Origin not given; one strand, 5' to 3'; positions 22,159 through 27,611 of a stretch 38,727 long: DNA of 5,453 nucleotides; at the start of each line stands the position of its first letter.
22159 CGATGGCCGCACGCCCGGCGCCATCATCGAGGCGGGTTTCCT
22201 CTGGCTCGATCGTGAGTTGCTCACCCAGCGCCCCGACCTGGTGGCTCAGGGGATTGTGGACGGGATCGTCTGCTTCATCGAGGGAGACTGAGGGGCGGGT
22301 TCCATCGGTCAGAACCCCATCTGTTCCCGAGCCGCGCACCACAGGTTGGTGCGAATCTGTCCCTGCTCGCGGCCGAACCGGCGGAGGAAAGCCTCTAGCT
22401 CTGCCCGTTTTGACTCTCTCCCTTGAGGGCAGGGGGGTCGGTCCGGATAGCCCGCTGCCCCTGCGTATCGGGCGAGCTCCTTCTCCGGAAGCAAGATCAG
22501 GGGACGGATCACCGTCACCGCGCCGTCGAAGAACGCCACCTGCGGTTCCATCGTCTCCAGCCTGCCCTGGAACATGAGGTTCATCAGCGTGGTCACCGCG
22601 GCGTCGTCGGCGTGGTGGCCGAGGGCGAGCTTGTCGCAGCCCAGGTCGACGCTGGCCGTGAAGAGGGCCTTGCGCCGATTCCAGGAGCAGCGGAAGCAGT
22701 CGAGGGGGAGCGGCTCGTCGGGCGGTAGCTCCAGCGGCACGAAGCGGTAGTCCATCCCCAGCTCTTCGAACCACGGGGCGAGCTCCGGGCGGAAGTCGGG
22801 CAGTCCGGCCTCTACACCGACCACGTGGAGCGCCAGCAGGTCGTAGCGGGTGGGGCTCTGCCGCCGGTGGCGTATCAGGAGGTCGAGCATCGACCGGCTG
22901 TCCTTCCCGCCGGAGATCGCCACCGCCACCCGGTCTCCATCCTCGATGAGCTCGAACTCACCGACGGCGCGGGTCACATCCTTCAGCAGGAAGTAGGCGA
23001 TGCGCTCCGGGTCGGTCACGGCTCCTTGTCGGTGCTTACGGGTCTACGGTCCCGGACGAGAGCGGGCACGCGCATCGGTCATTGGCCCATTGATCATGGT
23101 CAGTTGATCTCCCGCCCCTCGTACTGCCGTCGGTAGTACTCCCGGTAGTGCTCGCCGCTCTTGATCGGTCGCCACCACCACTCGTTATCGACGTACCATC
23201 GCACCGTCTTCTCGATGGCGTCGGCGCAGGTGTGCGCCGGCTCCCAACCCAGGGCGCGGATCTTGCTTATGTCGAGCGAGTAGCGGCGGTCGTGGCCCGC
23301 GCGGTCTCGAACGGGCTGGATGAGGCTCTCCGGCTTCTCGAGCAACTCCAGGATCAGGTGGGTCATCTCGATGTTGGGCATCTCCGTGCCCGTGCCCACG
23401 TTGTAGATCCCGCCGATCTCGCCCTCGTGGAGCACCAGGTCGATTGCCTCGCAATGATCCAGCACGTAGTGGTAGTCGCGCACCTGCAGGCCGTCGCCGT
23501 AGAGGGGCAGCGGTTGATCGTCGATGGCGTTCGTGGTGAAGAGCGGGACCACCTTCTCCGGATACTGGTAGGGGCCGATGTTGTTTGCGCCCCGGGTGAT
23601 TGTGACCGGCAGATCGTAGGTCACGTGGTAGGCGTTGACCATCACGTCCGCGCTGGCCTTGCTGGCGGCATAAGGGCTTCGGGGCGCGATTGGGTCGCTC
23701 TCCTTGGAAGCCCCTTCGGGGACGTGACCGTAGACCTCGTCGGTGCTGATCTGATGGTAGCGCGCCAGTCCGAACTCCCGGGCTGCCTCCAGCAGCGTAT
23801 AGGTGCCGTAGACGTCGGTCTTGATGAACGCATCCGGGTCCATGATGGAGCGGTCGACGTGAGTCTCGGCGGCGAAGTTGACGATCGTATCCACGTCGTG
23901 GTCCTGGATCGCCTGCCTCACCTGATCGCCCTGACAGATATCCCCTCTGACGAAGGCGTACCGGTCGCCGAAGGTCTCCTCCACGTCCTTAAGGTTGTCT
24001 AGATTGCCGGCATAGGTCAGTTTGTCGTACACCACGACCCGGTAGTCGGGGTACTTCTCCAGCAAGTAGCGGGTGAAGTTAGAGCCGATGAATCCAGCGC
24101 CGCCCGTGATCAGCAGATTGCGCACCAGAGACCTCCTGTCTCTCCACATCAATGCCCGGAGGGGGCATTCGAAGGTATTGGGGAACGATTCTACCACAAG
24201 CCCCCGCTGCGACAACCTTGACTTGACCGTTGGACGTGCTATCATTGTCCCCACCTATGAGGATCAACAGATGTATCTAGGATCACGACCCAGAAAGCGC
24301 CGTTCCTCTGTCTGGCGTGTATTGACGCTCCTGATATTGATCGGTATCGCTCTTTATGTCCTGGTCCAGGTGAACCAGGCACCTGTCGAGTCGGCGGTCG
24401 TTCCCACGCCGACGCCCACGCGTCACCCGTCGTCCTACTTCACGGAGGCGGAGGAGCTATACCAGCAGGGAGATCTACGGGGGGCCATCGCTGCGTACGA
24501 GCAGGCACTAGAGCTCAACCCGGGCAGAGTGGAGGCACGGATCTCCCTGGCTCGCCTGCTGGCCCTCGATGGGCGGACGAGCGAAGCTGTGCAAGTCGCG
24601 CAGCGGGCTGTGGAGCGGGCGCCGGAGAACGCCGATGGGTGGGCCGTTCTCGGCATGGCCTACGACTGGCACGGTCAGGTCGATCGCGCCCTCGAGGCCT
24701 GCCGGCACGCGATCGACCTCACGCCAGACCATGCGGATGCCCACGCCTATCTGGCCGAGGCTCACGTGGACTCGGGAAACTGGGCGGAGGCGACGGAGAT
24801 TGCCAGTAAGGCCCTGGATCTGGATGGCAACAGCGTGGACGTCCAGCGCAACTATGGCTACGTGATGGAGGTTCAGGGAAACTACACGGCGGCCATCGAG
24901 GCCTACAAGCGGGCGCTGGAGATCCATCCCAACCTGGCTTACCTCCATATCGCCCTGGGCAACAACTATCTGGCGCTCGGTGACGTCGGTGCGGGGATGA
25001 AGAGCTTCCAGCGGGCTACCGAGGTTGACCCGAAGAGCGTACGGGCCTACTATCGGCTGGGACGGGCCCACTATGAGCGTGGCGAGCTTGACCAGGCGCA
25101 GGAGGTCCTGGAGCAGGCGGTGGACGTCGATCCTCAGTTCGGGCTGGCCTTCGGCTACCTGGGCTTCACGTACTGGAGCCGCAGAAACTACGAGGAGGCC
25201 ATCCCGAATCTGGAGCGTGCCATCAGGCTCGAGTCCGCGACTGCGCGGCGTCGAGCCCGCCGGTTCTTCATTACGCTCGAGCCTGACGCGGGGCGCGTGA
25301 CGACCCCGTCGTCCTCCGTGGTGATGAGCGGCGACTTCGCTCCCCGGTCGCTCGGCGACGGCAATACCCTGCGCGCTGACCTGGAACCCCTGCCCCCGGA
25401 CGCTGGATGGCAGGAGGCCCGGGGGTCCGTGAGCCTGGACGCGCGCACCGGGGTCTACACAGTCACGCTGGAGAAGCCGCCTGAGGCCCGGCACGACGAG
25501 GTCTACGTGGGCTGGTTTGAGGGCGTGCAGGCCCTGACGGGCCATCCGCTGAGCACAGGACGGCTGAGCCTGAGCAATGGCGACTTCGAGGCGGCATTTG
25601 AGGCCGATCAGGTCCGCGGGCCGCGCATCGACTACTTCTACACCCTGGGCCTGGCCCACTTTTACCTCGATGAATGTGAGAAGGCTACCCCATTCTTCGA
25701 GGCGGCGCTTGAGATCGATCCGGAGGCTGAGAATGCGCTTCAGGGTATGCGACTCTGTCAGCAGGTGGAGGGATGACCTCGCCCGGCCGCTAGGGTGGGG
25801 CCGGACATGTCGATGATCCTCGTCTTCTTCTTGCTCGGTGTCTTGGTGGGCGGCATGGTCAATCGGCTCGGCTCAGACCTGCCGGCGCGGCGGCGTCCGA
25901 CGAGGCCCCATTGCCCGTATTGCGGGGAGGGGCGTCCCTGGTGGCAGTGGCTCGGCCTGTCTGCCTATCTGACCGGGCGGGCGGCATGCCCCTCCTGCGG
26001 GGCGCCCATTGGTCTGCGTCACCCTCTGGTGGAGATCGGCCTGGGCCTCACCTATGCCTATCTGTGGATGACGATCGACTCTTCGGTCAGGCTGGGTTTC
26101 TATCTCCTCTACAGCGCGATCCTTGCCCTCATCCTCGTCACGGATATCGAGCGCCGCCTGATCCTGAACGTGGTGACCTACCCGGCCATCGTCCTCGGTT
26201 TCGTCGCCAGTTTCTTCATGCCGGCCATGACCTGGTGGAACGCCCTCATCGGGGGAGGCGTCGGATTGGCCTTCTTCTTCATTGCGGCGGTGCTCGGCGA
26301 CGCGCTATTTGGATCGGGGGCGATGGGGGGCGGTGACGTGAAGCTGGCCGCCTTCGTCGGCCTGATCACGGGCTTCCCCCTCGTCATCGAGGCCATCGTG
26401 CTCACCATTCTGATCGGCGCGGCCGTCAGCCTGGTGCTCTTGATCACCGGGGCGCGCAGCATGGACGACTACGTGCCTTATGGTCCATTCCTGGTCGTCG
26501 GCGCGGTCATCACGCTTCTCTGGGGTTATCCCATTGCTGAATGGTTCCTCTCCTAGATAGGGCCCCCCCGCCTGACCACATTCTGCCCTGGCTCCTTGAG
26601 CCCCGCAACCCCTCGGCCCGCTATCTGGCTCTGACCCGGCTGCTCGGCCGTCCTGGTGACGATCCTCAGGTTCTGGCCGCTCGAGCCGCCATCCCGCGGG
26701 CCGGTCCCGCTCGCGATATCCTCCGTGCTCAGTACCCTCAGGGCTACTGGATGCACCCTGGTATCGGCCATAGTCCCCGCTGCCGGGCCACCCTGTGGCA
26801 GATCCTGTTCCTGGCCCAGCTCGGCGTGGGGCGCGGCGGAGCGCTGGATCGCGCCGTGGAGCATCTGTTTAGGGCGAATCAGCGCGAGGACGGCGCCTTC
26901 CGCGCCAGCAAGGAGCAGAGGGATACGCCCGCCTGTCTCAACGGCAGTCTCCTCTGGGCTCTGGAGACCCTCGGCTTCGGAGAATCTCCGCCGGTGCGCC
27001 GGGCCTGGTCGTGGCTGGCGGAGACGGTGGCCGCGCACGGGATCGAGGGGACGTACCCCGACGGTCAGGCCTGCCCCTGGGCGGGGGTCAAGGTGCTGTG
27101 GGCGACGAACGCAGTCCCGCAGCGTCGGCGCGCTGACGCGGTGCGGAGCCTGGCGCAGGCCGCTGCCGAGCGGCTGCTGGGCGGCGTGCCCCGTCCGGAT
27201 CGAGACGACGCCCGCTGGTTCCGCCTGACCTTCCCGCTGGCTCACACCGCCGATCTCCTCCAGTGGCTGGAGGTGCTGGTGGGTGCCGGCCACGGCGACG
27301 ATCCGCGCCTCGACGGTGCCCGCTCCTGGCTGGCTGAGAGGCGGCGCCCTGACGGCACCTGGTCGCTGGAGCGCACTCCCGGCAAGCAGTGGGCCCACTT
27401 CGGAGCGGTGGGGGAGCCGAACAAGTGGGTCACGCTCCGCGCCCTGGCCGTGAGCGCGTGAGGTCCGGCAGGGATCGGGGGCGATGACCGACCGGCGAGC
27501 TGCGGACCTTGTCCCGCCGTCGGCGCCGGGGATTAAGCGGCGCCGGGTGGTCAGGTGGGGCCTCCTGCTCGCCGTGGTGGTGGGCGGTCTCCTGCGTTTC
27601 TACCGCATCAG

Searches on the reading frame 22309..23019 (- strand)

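Call 11: search_protein_families(library=pfam, proteins=[window:22309-23019:-], max_evalue=0.001)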
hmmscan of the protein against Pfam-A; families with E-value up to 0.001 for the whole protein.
window:22309-23019:- (236 aa): 1 family
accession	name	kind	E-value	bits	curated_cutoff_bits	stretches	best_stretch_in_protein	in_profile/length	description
PF01171.26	ATP_bind_3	-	1.9e-10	41.2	27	1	121-188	90-158/182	PP-loop family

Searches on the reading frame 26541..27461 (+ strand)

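Call 10: search_protein_families(library=pfam, proteins=[window:26541-27461:+], max_evalue=0.001)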
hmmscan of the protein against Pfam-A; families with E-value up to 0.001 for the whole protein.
window:26541-27461:+ (306 aa): 2 families
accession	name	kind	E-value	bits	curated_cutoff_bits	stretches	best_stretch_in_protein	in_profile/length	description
PF19698.5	DUF6197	-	0.0002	22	24.6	1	102-209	10-110/111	Family of unknown function (DUF6197)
PF13249.12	SQHop_cyclase_N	-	0.00067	19.4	26.2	0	60-126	8-70/291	Squalene-hopene cyclase N-terminal domain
